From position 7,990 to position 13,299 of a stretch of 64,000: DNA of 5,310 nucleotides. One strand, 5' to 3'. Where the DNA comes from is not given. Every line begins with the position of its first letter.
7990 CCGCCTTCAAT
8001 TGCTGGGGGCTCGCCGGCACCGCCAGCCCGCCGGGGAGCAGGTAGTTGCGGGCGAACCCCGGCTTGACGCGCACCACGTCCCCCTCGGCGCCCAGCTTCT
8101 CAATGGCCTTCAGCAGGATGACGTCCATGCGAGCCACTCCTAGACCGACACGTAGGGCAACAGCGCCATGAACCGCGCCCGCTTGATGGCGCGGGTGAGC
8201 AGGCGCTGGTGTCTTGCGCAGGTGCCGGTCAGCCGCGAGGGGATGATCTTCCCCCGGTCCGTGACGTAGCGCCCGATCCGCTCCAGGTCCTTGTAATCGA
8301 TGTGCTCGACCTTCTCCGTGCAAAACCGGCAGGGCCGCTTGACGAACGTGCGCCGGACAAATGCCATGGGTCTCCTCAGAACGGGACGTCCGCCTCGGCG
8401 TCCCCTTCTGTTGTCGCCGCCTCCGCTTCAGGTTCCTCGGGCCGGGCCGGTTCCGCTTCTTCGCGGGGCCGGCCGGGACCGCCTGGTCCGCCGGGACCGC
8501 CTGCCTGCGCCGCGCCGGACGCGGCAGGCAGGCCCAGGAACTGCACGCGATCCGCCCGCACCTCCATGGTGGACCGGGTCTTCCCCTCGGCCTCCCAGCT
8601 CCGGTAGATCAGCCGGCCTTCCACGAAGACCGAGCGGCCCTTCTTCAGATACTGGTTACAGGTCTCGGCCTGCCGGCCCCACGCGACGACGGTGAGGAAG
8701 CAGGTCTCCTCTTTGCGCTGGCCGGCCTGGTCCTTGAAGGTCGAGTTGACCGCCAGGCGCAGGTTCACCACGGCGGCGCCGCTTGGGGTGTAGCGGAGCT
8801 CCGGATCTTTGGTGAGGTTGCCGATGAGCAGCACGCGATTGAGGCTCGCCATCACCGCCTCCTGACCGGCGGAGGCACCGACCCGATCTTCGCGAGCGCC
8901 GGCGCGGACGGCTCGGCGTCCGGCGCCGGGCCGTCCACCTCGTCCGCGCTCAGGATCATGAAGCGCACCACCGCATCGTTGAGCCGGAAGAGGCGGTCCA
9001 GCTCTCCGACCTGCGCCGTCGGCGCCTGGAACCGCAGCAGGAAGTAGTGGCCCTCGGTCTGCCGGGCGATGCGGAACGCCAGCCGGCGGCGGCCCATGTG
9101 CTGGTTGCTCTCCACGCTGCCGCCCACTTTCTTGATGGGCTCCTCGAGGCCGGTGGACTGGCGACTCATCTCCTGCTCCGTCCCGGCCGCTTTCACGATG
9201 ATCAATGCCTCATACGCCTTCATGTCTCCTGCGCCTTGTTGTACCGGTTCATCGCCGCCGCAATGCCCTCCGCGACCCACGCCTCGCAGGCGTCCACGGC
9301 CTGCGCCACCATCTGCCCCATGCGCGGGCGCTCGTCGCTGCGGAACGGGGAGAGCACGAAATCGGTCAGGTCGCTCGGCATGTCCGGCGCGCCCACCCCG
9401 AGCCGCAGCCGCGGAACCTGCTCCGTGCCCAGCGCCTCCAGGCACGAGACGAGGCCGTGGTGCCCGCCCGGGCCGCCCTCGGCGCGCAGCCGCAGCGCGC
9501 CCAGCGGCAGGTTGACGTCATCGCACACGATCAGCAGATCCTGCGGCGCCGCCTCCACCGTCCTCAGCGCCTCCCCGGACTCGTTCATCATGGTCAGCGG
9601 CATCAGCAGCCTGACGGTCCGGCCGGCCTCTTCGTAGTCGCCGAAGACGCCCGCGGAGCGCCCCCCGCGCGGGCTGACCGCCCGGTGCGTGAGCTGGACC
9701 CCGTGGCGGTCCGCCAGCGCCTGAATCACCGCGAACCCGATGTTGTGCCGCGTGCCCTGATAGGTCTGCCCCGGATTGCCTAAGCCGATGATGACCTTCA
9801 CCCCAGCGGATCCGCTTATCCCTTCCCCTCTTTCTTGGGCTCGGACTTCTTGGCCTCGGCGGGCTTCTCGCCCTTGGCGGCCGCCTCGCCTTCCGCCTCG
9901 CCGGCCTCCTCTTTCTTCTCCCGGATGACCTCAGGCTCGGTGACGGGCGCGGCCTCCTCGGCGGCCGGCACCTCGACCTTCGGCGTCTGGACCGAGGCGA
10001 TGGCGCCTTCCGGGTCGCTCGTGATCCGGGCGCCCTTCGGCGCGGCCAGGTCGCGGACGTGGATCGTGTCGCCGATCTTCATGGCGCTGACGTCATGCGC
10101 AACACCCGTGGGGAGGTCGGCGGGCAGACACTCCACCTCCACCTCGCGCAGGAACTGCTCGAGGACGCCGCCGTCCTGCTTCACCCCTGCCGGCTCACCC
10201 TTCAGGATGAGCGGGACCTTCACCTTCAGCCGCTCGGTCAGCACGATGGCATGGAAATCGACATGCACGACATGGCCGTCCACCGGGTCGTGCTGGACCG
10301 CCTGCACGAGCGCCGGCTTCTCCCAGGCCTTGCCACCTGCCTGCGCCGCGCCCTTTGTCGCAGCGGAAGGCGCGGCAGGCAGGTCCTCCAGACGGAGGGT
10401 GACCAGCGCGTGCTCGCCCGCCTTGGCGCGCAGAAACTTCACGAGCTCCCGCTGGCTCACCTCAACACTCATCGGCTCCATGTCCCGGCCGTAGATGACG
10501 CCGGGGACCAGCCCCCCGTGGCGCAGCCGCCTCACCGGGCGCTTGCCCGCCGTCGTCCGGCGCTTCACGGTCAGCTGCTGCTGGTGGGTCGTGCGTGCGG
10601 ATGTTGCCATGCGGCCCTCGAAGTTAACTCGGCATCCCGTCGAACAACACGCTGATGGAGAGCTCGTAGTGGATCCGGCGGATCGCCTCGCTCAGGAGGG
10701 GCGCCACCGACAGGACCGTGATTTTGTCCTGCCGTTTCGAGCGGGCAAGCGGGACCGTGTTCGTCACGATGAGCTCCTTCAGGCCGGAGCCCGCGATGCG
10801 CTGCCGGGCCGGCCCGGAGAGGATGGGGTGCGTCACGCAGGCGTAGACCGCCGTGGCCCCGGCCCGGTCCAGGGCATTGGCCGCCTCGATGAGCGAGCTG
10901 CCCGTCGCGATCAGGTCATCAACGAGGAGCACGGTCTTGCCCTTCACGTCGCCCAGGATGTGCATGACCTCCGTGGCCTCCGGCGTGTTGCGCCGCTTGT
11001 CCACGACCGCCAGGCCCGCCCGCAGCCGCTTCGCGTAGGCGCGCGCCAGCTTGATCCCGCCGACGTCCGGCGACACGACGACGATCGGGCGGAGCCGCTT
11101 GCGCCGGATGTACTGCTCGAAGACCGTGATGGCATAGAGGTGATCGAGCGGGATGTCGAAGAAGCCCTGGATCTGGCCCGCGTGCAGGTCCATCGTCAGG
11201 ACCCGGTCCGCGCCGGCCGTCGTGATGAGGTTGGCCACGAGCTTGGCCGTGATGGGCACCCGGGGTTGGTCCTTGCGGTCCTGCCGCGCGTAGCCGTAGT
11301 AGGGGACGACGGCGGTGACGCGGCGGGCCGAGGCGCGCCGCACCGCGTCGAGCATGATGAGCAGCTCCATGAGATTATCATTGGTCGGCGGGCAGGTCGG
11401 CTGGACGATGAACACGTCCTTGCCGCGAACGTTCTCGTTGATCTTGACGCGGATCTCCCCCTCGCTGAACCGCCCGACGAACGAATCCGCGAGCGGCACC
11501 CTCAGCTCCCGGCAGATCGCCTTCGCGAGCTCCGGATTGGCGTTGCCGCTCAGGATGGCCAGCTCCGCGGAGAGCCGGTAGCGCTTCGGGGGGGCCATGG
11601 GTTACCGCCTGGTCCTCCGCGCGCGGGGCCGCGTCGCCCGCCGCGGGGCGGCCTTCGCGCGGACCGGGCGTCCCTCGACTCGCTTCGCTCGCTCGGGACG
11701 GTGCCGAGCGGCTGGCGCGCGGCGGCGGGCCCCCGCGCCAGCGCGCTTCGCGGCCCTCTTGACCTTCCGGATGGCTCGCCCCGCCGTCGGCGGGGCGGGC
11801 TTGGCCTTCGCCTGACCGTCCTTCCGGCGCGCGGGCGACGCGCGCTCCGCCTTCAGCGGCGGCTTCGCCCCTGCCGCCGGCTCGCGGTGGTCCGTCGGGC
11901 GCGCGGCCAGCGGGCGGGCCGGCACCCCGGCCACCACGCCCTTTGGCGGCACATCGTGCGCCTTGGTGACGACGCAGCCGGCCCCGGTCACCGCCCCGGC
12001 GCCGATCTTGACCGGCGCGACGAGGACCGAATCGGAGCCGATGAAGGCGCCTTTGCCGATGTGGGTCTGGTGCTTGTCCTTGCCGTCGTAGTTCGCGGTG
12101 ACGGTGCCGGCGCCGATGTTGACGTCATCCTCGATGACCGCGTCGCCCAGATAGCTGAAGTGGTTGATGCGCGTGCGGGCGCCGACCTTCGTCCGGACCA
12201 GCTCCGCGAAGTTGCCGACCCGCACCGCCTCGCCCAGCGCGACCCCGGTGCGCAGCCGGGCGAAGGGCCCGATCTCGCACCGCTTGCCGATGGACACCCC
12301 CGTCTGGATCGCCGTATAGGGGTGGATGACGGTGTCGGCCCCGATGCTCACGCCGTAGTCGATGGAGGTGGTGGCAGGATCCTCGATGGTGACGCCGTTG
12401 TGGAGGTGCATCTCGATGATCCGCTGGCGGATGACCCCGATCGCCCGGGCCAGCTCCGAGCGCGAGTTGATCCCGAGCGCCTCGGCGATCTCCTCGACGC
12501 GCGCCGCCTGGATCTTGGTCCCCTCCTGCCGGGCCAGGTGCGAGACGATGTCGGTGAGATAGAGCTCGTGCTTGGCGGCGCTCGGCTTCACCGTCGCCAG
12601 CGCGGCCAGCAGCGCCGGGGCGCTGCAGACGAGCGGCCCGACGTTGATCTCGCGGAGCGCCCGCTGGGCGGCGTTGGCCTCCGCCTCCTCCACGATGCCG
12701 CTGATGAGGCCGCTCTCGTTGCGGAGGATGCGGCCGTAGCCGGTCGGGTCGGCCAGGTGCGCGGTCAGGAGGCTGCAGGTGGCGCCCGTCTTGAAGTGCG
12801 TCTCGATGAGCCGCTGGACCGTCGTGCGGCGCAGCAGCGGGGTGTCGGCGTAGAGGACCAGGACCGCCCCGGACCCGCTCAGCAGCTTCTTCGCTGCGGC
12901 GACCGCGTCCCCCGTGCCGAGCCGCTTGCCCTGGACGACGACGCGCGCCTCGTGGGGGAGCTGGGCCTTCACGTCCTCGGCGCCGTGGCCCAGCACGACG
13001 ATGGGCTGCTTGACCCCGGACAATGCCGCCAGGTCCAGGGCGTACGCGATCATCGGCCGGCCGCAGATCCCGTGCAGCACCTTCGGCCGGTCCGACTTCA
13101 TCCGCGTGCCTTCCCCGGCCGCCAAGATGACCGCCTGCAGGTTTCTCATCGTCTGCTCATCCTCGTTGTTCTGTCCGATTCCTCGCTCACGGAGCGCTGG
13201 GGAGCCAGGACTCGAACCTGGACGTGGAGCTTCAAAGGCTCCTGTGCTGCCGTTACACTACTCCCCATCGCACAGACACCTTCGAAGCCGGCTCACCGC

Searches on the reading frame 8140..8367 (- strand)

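Call 48: search_protein_families(library=pfam, proteins=[window:8140-8367:-], max_evalue=0.00001)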
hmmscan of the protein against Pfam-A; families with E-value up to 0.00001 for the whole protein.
window:8140-8367:- (75 aa): 1 family
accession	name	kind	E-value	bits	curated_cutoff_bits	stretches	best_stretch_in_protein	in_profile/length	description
PF01084.26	Ribosomal_S18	-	5.5e-26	90.9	21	1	19-70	1-52/52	Ribosomal protein S18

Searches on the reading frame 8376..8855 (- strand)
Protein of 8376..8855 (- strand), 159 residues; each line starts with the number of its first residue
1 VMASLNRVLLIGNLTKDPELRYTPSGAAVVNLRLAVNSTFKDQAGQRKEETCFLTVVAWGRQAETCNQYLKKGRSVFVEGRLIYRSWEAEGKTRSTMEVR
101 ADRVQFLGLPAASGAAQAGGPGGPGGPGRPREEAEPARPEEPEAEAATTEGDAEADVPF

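Call 48: search_protein_families(library=pfam, proteins=[window:8376-8855:-], max_evalue=0.00001)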
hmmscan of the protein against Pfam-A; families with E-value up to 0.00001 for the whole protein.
window:8376-8855:- (159 aa): 2 families
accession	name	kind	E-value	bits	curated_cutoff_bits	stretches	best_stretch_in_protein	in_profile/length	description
PF00436.31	SSB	-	3.6e-38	130.2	26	1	5-107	1-104/104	Single-strand binding protein family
PF22657.2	SSB_1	-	5.4e-10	39.8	27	1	6-86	1-79/91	Another single-strand binding protein family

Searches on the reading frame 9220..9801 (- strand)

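Call 48: search_protein_families(library=pfam, proteins=[window:9220-9801:-], max_evalue=0.00001)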
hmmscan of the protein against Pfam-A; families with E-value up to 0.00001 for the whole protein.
window:9220-9801:- (193 aa): 1 family
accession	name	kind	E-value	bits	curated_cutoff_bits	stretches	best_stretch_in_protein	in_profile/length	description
PF01195.25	Pept_tRNA_hydro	-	4.7e-53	180.2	27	1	3-188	1-183/183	Peptidyl-tRNA hydrolase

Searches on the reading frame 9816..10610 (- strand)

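Call 48: search_protein_families(library=pfam, proteins=[window:9816-10610:-], max_evalue=0.00001)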
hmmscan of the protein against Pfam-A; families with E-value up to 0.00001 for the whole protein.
window:9816-10610:- (264 aa): 2 families
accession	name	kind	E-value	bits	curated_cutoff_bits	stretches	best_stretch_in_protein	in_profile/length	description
PF14693.11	Ribosomal_TL5_C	-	1.2e-27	96.5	27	1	128-211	2-84/84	Ribosomal protein TL5, C-terminal domain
PF01386.24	Ribosomal_L25p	-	1.3e-20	74.1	23.6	1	13-119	1-82/82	Ribosomal L25p family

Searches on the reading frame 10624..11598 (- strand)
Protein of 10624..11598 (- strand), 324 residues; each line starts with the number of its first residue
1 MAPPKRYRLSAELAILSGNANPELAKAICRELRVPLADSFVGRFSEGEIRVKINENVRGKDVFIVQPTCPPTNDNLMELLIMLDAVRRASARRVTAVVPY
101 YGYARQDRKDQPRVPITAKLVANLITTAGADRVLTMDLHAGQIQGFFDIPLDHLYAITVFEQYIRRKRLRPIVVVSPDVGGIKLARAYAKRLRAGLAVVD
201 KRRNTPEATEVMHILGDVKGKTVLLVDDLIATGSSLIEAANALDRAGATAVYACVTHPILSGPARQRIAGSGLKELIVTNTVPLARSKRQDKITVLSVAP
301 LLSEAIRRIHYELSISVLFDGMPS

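Call 48: search_protein_families(library=pfam, proteins=[window:10624-11598:-], max_evalue=0.00001)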
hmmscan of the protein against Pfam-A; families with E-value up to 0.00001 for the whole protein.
window:10624-11598:- (324 aa): 3 families
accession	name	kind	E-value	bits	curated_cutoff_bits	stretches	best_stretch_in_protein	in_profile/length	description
PF13793.12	Pribosyltran_N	-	1.4e-56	189.8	25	1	14-129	2-117/117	N-terminal domain of ribose phosphate pyrophosphokinase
PF14572.12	Pribosyl_synth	-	1.8e-29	103.4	27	1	210-319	73-183/184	Phosphoribosyl synthetase-associated domain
PF00156.33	Pribosyltran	-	5.8e-21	74.9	26.3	1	160-257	19-124/158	Phosphoribosyl transferase domain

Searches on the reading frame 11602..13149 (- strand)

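Call 48: search_protein_families(library=pfam, proteins=[window:11602-13149:-], max_evalue=0.00001)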
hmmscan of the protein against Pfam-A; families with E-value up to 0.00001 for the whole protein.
window:11602-13149:- (515 aa): 6 families
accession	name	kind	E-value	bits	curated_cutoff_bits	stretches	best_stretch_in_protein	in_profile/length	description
PF00132.30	Hexapep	-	3e-24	84.1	27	2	266-300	1-35/36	Bacterial transferase hexapeptide (six repeats)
PF12804.13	NTP_transf_3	-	1e-18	68.5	27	1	6-127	1-120/160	MobA-like NTP transferase domain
PF00483.29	NTP_transferase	-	1.9e-13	51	21.2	1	6-208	2-212/245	Nucleotidyl transferase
PF01128.25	IspD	-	4.2e-11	43.5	27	1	5-120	2-119/221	2-C-methyl-D-erythritol 4-phosphate cytidylyltransferase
PF14602.12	Hexapep_2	-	1.6e-10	40.9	27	1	362-396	2-34/34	Hexapeptide repeat of succinyl-transferase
PF25084.1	LbH_EIF2B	-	1.5e-08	35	54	0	298-385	17-102/105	EIF2B subunit epsilon LbH domain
